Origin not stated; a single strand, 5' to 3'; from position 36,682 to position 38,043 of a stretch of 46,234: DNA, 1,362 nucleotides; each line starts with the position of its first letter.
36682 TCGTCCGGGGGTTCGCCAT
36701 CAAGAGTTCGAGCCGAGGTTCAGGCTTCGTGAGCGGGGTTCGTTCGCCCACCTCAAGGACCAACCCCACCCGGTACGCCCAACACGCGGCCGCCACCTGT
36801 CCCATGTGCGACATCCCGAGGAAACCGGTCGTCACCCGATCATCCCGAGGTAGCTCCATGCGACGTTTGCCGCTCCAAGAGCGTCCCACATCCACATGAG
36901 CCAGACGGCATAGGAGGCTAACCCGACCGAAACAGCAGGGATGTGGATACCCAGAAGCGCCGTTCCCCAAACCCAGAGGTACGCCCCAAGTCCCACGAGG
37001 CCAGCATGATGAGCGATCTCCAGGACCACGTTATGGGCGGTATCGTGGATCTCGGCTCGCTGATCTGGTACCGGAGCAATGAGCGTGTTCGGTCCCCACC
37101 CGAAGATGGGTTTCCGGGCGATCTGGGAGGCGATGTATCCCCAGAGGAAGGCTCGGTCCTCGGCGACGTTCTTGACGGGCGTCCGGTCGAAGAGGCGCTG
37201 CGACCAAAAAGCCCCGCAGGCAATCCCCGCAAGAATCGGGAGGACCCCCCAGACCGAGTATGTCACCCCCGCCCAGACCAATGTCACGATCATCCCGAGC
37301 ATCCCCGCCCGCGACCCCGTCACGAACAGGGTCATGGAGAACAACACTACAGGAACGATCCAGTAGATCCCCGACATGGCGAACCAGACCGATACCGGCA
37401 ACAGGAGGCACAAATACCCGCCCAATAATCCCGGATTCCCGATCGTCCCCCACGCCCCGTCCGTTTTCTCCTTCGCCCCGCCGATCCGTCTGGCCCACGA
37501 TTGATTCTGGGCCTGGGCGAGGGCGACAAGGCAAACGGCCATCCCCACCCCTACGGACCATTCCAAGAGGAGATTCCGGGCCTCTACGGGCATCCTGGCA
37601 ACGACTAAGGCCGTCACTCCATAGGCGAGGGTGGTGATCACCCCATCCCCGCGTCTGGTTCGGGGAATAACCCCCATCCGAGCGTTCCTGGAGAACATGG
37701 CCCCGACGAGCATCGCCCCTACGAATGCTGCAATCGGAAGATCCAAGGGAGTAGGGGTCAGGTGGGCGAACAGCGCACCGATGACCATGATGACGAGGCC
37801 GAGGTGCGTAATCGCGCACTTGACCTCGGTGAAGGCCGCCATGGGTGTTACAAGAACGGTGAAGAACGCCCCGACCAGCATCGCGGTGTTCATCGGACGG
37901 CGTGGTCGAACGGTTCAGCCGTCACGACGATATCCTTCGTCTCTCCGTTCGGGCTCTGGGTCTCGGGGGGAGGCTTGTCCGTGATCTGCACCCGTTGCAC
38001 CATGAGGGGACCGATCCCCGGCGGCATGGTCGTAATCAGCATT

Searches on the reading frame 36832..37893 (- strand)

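Call 80: search_protein_families(library=phrogs, proteins=[window:36832-37893:-], max_evalue=0.001)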
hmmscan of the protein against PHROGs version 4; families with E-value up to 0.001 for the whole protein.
window:36832-37893:- (353 aa): 0 families

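Call 81: search_protein_families(library=pfam, proteins=[window:36832-37893:-], max_evalue=0.001)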
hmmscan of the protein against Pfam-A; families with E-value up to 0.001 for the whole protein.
window:36832-37893:- (353 aa): 1 family
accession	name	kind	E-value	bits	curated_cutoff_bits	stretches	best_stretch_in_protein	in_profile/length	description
PF04932.20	Wzy_C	-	1.1e-09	38.7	31.7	1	182-305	3-148/149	O-Antigen ligase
